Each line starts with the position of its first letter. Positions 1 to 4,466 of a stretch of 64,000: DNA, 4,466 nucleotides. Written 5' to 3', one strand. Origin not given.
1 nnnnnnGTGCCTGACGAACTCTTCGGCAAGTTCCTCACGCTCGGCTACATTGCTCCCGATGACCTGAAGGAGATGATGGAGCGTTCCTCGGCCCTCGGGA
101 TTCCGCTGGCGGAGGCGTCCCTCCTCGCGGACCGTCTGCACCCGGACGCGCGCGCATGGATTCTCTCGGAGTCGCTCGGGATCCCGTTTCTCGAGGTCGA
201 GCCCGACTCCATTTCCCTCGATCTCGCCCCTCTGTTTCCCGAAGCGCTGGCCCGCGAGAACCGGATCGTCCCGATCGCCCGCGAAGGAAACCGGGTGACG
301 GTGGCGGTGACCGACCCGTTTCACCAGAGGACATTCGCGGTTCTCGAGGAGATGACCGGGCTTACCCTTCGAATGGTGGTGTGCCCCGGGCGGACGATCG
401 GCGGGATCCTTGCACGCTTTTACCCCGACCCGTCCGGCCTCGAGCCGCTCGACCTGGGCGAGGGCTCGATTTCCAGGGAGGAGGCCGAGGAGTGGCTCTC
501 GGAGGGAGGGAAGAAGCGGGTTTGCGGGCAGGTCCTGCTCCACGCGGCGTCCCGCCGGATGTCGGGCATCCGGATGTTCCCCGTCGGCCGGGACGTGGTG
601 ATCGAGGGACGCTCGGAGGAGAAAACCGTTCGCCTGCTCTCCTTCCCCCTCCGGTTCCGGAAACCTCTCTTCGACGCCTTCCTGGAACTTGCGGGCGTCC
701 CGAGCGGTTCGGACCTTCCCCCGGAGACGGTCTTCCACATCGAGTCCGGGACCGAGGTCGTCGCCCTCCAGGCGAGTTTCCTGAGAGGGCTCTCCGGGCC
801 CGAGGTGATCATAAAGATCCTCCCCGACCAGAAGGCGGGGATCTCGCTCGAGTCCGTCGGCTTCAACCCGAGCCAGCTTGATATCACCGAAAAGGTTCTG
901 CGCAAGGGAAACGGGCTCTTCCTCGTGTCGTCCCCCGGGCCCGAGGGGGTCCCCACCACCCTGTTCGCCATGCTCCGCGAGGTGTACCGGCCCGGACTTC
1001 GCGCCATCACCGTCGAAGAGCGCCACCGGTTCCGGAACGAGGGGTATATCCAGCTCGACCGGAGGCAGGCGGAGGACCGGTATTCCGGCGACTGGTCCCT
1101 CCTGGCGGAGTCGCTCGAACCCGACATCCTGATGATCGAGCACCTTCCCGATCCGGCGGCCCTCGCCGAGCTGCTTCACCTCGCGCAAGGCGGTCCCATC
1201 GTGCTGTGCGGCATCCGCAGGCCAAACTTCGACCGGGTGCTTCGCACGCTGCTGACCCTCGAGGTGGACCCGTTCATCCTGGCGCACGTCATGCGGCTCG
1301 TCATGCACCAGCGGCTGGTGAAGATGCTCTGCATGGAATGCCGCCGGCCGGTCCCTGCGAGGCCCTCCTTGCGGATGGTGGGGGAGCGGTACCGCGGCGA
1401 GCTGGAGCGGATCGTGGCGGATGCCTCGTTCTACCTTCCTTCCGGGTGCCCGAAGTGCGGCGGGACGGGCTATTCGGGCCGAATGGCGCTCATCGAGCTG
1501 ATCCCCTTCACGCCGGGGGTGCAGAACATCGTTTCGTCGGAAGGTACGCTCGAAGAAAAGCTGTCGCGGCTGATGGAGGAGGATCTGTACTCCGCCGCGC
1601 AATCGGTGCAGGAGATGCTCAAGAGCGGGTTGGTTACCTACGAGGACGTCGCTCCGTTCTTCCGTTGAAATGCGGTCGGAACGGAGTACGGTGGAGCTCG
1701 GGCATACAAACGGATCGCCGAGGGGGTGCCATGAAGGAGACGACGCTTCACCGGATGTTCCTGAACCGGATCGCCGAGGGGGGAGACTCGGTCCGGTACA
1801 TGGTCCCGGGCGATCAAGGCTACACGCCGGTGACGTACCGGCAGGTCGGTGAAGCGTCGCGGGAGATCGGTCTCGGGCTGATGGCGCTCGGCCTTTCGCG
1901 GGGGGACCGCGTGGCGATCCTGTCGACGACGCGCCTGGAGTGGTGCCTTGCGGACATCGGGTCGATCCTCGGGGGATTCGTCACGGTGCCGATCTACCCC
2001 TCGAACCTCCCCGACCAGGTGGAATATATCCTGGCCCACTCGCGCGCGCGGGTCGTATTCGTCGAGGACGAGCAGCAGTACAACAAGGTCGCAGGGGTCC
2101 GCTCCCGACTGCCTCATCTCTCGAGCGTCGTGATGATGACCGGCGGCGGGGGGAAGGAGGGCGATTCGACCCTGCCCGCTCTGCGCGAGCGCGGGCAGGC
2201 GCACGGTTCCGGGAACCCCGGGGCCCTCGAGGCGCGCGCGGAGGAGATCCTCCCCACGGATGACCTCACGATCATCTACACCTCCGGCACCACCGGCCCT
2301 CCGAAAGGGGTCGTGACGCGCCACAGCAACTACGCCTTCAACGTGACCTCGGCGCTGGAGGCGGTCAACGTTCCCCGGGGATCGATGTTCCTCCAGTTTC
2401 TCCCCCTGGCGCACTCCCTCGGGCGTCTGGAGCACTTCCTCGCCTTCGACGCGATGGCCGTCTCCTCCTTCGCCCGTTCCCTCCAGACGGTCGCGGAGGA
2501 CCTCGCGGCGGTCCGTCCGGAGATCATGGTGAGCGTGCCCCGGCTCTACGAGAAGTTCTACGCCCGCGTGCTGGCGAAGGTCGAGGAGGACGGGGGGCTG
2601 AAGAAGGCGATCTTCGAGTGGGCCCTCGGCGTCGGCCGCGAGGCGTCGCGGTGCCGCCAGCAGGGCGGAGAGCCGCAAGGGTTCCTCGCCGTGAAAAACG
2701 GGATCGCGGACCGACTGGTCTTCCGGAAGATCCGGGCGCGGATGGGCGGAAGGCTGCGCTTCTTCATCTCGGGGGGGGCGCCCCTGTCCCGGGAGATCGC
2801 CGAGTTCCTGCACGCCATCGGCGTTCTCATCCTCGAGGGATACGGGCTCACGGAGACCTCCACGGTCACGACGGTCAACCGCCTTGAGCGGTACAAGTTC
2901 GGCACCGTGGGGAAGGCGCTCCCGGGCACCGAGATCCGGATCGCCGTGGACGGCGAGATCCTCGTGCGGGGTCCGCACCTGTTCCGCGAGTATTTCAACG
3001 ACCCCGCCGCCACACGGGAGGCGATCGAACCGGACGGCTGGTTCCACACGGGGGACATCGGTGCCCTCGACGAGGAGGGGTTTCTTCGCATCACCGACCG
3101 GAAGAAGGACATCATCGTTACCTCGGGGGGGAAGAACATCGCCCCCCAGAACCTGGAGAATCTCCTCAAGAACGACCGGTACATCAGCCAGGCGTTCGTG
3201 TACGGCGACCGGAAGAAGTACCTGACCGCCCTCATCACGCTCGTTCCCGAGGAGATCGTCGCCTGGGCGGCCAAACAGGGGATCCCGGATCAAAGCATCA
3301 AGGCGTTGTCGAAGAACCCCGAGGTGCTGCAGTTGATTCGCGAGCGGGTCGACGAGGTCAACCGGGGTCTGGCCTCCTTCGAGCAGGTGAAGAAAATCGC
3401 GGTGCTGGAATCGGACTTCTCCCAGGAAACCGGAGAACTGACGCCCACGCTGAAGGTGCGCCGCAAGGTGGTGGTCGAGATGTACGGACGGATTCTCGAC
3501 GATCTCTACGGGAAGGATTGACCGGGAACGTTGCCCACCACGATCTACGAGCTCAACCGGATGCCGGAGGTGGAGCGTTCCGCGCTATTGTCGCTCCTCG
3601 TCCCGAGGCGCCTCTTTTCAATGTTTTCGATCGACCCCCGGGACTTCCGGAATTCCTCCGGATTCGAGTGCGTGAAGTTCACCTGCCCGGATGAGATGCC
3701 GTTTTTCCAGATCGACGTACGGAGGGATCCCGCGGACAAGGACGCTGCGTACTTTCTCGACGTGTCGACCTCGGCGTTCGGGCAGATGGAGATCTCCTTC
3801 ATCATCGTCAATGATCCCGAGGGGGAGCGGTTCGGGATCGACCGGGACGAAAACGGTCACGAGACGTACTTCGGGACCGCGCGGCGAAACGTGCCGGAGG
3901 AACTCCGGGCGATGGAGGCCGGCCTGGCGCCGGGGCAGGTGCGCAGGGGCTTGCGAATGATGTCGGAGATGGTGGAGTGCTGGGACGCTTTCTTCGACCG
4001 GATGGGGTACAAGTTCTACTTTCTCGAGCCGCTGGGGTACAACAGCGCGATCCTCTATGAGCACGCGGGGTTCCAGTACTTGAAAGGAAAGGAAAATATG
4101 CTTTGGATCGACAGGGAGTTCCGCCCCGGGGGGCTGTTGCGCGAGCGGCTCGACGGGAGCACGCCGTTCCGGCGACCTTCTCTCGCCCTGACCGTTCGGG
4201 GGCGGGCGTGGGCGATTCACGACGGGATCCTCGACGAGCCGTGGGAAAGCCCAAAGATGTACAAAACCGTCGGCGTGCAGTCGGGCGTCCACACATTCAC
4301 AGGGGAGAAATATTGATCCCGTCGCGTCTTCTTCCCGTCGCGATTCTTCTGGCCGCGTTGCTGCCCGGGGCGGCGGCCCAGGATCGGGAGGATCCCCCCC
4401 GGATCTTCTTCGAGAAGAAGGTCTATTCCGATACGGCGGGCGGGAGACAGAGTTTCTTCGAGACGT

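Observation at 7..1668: GspE/PilB-family protein with degenerate ATPase motifs, next to a large secreted LysM protein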

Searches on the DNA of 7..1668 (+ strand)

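Call 79: search_rna_families(source=L001, start=9850, end=10100, threshold=evalue, max_evalue=1)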
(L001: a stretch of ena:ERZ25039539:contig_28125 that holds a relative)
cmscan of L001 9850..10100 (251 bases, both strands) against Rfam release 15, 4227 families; matches with E-value up to 1: 1.
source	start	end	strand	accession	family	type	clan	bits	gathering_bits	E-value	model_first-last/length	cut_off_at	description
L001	9930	10000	+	RF00151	SNORD58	Gene; snRNA; snoRNA; CD-box;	CL00064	15.8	42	0.93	1-65/65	no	Small nucleolar RNA SNORD58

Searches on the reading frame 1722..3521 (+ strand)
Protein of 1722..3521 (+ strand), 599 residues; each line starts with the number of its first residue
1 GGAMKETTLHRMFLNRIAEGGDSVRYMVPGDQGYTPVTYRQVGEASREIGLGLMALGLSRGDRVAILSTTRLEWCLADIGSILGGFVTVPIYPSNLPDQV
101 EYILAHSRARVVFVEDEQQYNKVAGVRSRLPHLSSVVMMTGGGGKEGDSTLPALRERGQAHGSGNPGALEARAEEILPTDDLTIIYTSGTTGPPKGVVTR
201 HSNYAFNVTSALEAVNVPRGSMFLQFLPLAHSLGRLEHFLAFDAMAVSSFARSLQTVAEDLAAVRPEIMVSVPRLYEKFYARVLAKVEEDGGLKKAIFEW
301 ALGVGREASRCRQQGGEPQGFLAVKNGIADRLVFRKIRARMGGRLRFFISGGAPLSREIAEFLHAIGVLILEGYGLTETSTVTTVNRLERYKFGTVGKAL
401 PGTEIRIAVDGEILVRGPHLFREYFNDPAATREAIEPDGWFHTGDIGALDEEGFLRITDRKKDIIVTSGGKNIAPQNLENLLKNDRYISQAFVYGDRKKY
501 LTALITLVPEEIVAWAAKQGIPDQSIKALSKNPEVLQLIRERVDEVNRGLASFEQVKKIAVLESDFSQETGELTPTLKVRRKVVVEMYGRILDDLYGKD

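Call 4: search_protein_families(library=pfam, proteins=[window:1722-3521:+], max_evalue=0.01)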
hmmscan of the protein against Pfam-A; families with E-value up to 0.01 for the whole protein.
window:1722-3521:+ (599 aa): 2 families
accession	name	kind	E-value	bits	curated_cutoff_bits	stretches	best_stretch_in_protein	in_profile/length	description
PF00501.34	AMP-binding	-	1.5e-66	225.2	29.9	1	32-425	17-384/384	AMP-binding enzyme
PF23562.2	AMP-binding_C_3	-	5.2e-11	43.4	20.8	1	463-598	2-122/124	AMP-binding enzyme C-terminal domain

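Call 96: search_protein_families(library=padloc, proteins=[window:1722-3521:+], max_evalue=0.001)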
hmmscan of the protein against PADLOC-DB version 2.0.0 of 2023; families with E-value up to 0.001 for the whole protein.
window:1722-3521:+ (599 aa): 0 families

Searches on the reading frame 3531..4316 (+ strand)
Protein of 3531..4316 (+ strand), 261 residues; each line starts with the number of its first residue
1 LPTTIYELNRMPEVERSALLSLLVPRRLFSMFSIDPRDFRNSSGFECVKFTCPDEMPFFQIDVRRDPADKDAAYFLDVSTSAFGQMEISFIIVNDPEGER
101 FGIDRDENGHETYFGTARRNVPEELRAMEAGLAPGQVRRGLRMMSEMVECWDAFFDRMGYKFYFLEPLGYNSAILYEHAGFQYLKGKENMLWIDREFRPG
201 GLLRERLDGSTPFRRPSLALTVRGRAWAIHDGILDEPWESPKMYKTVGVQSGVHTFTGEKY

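Call 4: search_protein_families(library=pfam, proteins=[window:3531-4316:+], max_evalue=0.01)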
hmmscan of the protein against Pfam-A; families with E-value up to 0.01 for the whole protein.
window:3531-4316:+ (261 aa): 0 families

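Call 6: search_protein_families(library=ncbifam, proteins=[window:3531-4316:+], max_evalue=0.01)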
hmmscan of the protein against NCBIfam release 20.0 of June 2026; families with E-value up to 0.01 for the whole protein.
window:3531-4316:+ (261 aa): 0 families

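Call 43: search_solved_structures(query=window:3531-4316:+, max_evalue=1)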
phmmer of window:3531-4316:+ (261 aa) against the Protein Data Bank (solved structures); distinct sequences matched with E-value up to 1: 0.

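Call 62: find_related_loci(query=window:3531-4316:+, collection=metagenome_contigs, flank=7000)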
Query window:3531-4316:+ (261 aa) in metagenome_contigs; peptide patterns used: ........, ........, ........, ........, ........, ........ (x = any residue, [..] = any of these).
203 stretches matched a pattern; 148 encode a relative of the query (tblastn E <= 1e-3); the best 80 are kept; 80 distinct loci.
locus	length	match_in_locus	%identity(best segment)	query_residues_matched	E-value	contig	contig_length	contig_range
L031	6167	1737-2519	93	1-261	5e-167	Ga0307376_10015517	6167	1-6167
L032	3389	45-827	93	1-261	5e-173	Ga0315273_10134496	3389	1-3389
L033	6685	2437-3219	93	1-261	6e-165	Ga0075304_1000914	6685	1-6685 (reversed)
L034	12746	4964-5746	93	1-261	2e-164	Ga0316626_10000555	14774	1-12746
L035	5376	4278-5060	92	1-261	3e-166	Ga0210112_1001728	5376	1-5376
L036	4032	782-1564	93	1-261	4e-169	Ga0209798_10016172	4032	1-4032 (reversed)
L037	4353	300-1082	92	1-261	3e-168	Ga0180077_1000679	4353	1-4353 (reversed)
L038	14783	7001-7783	92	1-261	7e-163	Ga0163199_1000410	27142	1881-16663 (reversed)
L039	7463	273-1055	91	1-261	2e-162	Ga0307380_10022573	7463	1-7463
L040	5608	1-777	92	3-261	1e-163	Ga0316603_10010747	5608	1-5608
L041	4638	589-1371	90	1-261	2e-165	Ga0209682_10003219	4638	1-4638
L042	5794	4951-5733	92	1-261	2e-163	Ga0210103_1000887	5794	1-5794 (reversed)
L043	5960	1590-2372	91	1-261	9e-163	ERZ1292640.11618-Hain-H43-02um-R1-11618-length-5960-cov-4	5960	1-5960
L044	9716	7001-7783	90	1-261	1e-160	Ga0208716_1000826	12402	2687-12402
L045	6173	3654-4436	89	1-261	2e-160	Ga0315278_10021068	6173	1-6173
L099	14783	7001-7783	71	1-261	1e-128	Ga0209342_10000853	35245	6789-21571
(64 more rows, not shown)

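Call 76: search_protein_families(library=pfam, proteins=[L099:4029-4901:-, window:3531-4316:+], max_evalue=1)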
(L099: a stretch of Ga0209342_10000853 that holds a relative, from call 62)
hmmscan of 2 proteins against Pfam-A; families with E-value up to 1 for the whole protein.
L099:4029-4901:- (290 aa): 2 families
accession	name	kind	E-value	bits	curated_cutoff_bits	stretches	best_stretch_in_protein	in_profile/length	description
PF06193.16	Orthopox_A5L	-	0.16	11.8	25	1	30-71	211-254/273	Orthopoxvirus A5L protein-like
PF21636.2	PPP1R21_C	-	0.25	11.8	27.3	1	45-101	73-129/160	Protein phosphatase 1 regulatory subunit 21, C-terminal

window:3531-4316:+ (261 aa): 0 families

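Call 89: search_solved_structures(query=A5, max_evalue=10)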
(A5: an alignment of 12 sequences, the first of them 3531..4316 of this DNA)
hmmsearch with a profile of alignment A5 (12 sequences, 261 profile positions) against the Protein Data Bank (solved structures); distinct sequences matched with E-value up to 10: 0.

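Call 96: search_protein_families(library=padloc, proteins=[window:3531-4316:+], max_evalue=0.001)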
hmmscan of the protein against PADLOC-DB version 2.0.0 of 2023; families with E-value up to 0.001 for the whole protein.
window:3531-4316:+ (261 aa): 0 families
